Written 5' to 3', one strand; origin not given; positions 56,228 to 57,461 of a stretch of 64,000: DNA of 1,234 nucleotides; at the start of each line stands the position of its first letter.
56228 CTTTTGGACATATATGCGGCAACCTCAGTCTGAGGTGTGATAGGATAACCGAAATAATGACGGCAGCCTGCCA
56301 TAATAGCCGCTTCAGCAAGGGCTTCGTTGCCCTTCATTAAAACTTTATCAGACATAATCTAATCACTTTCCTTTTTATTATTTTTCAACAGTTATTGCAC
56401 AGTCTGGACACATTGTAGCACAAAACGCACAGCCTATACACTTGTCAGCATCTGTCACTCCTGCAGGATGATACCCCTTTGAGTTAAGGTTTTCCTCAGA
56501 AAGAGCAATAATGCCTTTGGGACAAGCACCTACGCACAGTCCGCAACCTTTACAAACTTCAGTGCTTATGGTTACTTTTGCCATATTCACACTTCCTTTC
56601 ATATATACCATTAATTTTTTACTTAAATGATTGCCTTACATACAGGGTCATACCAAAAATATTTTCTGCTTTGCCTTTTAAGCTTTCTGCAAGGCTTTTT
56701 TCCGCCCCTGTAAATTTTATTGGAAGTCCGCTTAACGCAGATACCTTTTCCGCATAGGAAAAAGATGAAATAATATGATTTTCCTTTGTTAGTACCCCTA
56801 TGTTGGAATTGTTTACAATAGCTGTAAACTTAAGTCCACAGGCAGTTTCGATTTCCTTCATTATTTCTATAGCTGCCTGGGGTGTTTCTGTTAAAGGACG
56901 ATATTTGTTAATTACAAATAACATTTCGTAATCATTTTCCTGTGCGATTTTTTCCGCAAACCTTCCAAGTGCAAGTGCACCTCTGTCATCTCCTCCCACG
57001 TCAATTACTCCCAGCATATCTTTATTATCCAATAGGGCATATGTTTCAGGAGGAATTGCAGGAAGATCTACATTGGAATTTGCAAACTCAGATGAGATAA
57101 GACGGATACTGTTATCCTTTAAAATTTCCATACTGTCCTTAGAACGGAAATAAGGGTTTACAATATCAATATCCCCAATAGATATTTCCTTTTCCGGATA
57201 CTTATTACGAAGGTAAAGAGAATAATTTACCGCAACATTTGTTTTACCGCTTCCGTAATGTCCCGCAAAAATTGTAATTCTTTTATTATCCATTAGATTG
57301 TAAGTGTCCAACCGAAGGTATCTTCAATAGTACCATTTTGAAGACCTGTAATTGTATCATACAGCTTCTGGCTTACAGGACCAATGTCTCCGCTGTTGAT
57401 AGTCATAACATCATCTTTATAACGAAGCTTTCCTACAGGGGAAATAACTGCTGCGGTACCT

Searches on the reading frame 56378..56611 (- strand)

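Call 5: search_protein_families(library=pfam, proteins=[window:56378-56611:-])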
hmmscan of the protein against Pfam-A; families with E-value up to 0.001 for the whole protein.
window:56378-56611:- (77 aa): 14 families
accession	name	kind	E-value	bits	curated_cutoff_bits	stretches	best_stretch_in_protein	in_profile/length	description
PF12838.12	Fer4_7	-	5.7e-12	46.4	27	2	20-69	2-49/52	4Fe-4S dicluster domain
PF00037.32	Fer4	-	4.8e-11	42.4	21.1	2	13-35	1-23/24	4Fe-4S binding domain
PF12797.12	Fer4_2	-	3.1e-10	39.7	24.5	2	12-31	2-21/22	4Fe-4S binding domain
PF14697.11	Fer4_21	-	3.5e-09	37.1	35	2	12-36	33-58/59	4Fe-4S dicluster domain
PF13187.11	Fer4_9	-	5.5e-09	36.4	27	1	20-72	2-51/52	4Fe-4S dicluster domain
PF13237.11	Fer4_10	-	1.7e-08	34.7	25.5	1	13-69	2-53/53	4Fe-4S dicluster domain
PF12837.12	Fer4_6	-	2.5e-08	33.9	25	1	12-35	1-24/24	4Fe-4S binding domain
PF25160.1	LdpA_Fe-S-bd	-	8e-08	32.4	27.6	1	12-37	20-45/49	LdpA Fe-S cluster-binding domain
PF13183.11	Fer4_8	-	5.6e-06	27.3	27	0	18-34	52-68/68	4Fe-4S dicluster domain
PF13484.11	Fer4_16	-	5.2e-05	24.4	30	1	20-45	2-27/66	4Fe-4S double cluster binding domain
PF13459.11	Fer4_15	-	9.9e-05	23.4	22.4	0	13-33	1-21/66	4Fe-4S single cluster domain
PF12800.12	Fer4_4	-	0.00013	22.4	24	0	17-33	1-17/17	4Fe-4S binding domain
PF17179.9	Fer4_22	-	0.00034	21.8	27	0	10-34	71-95/95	4Fe-4S dicluster domain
PF13534.11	Fer4_17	-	0.00058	20.8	22.2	0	16-34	42-60/61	4Fe-4S dicluster domain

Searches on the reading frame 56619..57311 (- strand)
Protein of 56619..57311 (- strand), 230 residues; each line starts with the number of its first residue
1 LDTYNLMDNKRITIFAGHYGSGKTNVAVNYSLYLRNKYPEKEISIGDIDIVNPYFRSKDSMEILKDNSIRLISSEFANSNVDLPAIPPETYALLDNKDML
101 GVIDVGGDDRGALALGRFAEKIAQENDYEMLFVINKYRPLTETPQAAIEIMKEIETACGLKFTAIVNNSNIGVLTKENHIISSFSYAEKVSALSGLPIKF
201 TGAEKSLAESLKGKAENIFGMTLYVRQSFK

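Call 5: search_protein_families(library=pfam, proteins=[window:56619-57311:-])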
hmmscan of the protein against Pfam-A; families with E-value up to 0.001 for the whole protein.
window:56619-57311:- (230 aa): 0 families

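Call 51: find_homologous_proteins(query=window:56619-57293:-, max_evalue=1e-20)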
Query window:56619-57293:- (224 aa): 8000 proteins with E <= 1e-20 among 8000 candidates; the best 120 are listed.
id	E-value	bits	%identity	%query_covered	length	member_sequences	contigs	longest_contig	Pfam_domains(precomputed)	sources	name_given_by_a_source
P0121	6.2e-141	485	100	100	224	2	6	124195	-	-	-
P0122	2.6e-91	323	64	100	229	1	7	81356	-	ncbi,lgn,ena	-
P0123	9.4e-91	321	65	99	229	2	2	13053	-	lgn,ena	-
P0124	5.1e-89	315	61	100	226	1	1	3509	-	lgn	-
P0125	7.8e-89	315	62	100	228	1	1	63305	-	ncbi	-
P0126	3.1e-88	313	61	100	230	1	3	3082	-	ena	-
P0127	3.7e-86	306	63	100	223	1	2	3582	PF01656.30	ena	-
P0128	1.2e-85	304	62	100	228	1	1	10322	-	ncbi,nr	ncbi:MAG: hypothetical protein Q8873_05905 [Bacillota bacterium]|nr:hypothetical protein [Bacillota 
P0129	1.6e-85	304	64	98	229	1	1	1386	-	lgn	-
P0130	5.7e-85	302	62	100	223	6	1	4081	PF10609.16,PF01656.30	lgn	-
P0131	8.0e-85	302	58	100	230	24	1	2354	-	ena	-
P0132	1.0e-84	301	64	100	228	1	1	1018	-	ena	-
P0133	1.7e-84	301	61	100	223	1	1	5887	PF10609.16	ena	-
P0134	1.9e-84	301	61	100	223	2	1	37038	PF10609.16,PF01656.30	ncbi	-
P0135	2.3e-84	300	61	100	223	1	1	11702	PF10609.16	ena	-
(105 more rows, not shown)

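Call 52: find_encoding_contigs(protein=P0122, flank=2200, max_places=8)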
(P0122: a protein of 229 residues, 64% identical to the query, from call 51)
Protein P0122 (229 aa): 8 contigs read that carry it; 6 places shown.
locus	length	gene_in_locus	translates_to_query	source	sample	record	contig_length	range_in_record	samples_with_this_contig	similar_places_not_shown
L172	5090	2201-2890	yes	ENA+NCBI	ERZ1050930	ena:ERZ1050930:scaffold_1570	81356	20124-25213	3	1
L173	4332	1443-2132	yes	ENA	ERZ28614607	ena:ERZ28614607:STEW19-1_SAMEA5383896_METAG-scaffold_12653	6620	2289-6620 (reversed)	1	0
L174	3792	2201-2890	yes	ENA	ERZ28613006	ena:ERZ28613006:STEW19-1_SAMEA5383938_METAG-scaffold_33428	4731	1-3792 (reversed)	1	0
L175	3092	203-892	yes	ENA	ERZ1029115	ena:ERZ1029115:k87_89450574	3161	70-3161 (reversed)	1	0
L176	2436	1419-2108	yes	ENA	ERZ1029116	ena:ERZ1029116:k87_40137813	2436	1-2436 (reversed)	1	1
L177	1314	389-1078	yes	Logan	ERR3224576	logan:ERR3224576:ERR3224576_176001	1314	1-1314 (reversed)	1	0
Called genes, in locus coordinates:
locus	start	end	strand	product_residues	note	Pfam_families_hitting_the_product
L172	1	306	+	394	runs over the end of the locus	PF00266:Aminotran_5, PF01053:Cys_Met_Meta_PP (weak), PF01041:DegT_DnrJ_EryC1 (weak), PF01212:Beta_elim_lyase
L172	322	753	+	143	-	PF01592:NifU_N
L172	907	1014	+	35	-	-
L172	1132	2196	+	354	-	PF01063:Aminotran_4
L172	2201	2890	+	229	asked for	-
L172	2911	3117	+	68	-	PF12797:Fer4_2 (weak), PF12837:Fer4_6 (weak), PF13237:Fer4_10, PF14697:Fer4_21 (faint), PF25160:LdpA_Fe-S-bd (faint), PF00037:Fer4 (weak), PF12838:Fer4_7, PF13187:Fer4_9 (weak), +2 more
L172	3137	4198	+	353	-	PF01855:POR_N, PF02780:Transketolase_C (weak), PF17147:PFOR_II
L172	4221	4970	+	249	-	PF02775:TPP_enzyme_C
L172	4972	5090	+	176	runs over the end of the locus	PF01558:POR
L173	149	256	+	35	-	-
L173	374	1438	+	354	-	PF01063:Aminotran_4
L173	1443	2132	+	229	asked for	-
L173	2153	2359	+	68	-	PF12797:Fer4_2 (weak), PF12837:Fer4_6 (weak), PF13237:Fer4_10, PF14697:Fer4_21 (faint), PF25160:LdpA_Fe-S-bd (faint), PF00037:Fer4 (weak), PF12838:Fer4_7, PF13187:Fer4_9 (weak), +2 more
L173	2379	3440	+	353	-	PF01855:POR_N, PF02780:Transketolase_C (weak), PF17147:PFOR_II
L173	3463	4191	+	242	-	PF02775:TPP_enzyme_C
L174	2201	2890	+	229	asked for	-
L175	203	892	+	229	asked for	-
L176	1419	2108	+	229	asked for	-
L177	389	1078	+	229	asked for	-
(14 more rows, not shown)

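Call 53: find_encoding_contigs(protein=P0123, flank=2200, max_places=4)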
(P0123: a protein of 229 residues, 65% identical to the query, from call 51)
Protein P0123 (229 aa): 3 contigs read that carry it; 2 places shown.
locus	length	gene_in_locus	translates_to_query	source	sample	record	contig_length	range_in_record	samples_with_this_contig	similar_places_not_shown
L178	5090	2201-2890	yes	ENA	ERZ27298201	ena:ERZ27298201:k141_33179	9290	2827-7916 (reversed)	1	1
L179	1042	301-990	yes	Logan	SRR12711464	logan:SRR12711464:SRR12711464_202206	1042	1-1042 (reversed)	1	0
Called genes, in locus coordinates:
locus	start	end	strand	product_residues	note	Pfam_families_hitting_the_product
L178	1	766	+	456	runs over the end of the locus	PF01554:MatE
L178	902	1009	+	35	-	-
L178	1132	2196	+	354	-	PF01063:Aminotran_4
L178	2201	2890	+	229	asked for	-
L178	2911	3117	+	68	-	PF12797:Fer4_2 (weak), PF12837:Fer4_6 (weak), PF13237:Fer4_10, PF14697:Fer4_21 (faint), PF25160:LdpA_Fe-S-bd (faint), PF00037:Fer4 (weak), PF12838:Fer4_7, PF13187:Fer4_9 (weak), +2 more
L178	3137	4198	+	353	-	PF01855:POR_N, PF02780:Transketolase_C (weak), PF17147:PFOR_II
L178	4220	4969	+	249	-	PF02775:TPP_enzyme_C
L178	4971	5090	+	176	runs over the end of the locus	PF01558:POR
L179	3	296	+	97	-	?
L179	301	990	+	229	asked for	-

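Call 55: find_encoding_contigs(protein=P0124, flank=2200, max_places=4)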
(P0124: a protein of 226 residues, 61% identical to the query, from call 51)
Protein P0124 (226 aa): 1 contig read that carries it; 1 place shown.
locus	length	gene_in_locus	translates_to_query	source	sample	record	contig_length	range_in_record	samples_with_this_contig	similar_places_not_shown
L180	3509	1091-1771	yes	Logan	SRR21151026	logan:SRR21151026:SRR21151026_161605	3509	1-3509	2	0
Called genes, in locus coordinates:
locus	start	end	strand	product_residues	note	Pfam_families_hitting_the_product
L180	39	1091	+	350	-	PF01063:Aminotran_4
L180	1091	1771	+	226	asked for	-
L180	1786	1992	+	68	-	PF12797:Fer4_2 (weak), PF12837:Fer4_6 (weak), PF13237:Fer4_10 (weak), PF25160:LdpA_Fe-S-bd (faint), PF00037:Fer4 (weak), PF14697:Fer4_21 (weak), PF12838:Fer4_7, PF13187:Fer4_9 (weak), +1 more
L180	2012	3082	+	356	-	PF01855:POR_N, PF02780:Transketolase_C (weak), PF17147:PFOR_II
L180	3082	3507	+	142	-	?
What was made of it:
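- Tried and rejected: P0124 gave a contig that starts at ilvE (call 55).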

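Call 56: find_encoding_contigs(protein=P0126, flank=2200, max_places=4)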
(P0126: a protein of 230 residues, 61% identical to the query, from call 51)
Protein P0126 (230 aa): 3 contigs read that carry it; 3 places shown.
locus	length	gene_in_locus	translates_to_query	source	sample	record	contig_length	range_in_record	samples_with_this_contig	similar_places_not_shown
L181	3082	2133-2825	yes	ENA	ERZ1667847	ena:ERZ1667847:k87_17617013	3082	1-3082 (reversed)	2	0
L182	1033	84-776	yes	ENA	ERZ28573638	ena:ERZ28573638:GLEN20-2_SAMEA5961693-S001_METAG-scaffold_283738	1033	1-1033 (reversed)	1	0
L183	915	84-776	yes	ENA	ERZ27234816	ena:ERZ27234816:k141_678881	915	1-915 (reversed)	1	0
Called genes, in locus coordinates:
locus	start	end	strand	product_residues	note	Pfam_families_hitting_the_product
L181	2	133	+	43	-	?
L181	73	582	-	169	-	PF00210:Ferritin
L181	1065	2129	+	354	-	PF01063:Aminotran_4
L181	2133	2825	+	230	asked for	-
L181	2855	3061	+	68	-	PF12797:Fer4_2 (weak), PF12837:Fer4_6 (faint), PF13237:Fer4_10, PF14697:Fer4_21 (faint), PF00037:Fer4 (weak), PF12838:Fer4_7, PF13187:Fer4_9 (weak)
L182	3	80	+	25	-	?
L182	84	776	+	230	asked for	-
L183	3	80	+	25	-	?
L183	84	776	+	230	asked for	-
